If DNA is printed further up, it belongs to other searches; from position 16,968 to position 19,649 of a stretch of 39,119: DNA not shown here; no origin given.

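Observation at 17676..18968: Full-size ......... intein inserted in aRF1 immediately after the catalytic GGQ glutamine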

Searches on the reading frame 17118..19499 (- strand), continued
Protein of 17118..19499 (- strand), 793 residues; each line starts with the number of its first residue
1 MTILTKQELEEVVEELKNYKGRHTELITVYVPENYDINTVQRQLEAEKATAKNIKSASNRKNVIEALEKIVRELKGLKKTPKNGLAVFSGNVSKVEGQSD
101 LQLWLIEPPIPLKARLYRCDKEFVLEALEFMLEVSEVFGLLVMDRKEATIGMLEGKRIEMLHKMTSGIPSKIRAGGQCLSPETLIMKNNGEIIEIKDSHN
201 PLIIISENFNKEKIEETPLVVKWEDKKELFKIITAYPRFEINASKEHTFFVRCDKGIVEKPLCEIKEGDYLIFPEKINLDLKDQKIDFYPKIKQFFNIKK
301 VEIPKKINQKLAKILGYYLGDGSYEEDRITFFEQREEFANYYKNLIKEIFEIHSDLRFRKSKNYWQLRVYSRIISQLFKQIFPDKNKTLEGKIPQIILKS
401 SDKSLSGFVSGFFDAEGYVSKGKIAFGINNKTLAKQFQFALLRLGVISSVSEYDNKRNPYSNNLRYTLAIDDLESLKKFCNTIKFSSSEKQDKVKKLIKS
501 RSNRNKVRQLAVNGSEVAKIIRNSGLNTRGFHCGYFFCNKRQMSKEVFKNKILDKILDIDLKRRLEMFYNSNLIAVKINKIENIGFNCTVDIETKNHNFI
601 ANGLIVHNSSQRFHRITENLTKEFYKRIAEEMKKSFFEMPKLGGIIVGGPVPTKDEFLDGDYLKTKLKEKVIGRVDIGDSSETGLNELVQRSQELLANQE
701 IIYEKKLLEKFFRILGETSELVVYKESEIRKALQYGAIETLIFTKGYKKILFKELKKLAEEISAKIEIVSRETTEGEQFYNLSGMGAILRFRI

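Call 68: list_cluster_members(proteins=[P0097, P0166, P0233, P0001])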
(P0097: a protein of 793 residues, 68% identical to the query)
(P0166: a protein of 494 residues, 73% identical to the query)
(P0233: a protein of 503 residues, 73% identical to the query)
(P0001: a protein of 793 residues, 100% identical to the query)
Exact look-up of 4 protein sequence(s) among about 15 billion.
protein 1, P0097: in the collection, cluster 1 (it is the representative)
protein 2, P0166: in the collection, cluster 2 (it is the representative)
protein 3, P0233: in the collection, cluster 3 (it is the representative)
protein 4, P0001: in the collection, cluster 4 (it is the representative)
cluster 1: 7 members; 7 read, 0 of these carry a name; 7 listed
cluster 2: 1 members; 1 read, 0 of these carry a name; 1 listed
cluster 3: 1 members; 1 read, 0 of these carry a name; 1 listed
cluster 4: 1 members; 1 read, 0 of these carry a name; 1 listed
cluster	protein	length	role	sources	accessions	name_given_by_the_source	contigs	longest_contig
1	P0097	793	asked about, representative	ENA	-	-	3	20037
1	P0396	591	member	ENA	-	-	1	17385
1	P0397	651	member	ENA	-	-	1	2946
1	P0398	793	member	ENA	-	-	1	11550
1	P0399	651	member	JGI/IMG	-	-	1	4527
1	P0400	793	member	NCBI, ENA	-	-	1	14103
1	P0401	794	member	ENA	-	-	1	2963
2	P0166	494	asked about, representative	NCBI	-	-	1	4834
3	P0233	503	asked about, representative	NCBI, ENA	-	-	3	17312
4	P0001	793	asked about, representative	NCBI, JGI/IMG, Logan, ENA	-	-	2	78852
